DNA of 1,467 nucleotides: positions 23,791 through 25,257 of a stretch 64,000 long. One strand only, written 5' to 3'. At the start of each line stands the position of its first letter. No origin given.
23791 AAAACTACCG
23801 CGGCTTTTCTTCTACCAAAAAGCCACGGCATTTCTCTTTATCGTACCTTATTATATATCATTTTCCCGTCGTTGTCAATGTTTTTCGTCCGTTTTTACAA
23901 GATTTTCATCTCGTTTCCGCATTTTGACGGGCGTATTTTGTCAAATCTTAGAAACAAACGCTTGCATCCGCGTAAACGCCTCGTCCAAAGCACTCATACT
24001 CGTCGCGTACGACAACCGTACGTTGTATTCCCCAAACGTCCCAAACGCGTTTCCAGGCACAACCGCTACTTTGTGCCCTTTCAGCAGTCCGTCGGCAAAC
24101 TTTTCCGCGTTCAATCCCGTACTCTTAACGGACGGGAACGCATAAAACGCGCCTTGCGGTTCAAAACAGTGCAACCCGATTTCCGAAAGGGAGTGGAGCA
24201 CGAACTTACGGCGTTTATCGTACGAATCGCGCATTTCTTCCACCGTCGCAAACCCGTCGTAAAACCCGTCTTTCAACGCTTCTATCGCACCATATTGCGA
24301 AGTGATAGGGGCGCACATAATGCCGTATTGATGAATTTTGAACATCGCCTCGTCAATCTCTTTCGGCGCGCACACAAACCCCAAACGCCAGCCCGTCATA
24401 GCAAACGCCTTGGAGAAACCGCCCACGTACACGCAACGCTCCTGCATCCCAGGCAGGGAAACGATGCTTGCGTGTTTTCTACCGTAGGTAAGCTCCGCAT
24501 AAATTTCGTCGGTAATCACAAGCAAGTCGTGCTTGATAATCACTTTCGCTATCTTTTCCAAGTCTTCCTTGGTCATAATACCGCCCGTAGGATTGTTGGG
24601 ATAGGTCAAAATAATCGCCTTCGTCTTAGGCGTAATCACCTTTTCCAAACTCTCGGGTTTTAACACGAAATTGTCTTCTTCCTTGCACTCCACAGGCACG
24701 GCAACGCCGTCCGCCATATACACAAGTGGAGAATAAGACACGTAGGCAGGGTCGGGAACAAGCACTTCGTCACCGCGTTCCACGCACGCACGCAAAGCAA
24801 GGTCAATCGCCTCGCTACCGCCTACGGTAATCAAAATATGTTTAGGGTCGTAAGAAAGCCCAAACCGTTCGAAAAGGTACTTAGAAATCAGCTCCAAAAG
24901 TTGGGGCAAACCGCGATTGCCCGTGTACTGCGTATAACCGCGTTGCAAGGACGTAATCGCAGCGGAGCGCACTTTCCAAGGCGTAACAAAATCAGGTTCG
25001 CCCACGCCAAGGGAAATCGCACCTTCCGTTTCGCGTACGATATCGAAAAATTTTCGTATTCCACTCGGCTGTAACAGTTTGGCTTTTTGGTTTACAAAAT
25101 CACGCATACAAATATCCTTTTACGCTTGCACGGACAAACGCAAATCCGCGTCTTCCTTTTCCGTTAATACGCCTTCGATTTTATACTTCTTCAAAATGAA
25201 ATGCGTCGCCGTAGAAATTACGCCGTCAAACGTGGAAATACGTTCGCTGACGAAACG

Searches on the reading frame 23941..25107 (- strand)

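Call 11: search_protein_families(library=pfam, proteins=[window:23941-25107:-])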
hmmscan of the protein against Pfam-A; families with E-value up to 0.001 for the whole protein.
window:23941-25107:- (388 aa): 5 families
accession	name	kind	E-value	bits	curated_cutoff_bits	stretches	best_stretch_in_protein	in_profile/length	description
PF00155.27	Aminotran_1_2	-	1.4e-71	242.1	19.7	1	31-379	4-359/361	Aminotransferase class I and II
PF01041.23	DegT_DnrJ_EryC1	-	1.5e-12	47.8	19.8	1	89-200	40-145/360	DegT/DnrJ/EryC1/StrS aminotransferase family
PF01053.26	Cys_Met_Meta_PP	-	3.9e-08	32.7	27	1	91-203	70-176/381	Cys/Met metabolism PLP-dependent enzyme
PF00266.25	Aminotran_5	-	7e-07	29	21.5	1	88-200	61-175/371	Aminotransferase class-V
PF01212.27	Beta_elim_lyase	-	6.7e-06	26.1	27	1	85-200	44-168/288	Beta-eliminating lyase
